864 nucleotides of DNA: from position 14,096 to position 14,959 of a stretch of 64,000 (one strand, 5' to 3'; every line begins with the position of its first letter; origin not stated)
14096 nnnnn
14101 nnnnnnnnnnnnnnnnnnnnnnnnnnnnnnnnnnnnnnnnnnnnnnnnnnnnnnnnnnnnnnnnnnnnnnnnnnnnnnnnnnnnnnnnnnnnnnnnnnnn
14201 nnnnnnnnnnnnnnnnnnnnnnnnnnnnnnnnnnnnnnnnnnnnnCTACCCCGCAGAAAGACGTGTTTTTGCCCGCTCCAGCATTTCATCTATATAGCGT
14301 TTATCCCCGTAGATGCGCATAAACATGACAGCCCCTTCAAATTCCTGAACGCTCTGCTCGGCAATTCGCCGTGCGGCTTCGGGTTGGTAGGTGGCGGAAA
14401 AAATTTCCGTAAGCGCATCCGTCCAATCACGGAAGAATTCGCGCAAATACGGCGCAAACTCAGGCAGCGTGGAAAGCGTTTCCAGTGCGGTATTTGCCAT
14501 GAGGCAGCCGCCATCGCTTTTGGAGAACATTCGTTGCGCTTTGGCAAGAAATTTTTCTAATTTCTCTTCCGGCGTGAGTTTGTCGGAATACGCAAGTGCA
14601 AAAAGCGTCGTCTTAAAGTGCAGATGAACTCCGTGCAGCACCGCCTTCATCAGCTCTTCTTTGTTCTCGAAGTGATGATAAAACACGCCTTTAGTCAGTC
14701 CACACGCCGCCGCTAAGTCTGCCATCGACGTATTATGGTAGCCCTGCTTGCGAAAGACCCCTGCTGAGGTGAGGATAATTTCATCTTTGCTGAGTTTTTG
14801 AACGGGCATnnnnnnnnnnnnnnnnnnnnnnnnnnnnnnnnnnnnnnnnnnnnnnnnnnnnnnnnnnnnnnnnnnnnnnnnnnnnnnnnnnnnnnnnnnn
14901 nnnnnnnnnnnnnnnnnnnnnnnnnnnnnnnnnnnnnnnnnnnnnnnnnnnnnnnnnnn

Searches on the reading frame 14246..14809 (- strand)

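Call 65: search_protein_families(library=pfam, proteins=[window:14246-14809:-], max_evalue=0.00001)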
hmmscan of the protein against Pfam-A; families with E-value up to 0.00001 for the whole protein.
window:14246-14809:- (187 aa): 3 families
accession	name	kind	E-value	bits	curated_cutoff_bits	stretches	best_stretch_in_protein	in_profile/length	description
PF00440.29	TetR_N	-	1.8e-16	60.1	24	1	12-57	2-47/47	Bacterial regulatory proteins, tetR family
PF21993.1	TetR_C_13_2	-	2.7e-12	47.3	27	1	80-175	1-99/103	Transcriptional regulator LmrA/YxaF-like, C-terminal domain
PF16925.10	TetR_C_13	-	3.9e-07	30.9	27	1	81-177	2-106/109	Tetracyclin repressor-like, C-terminal domain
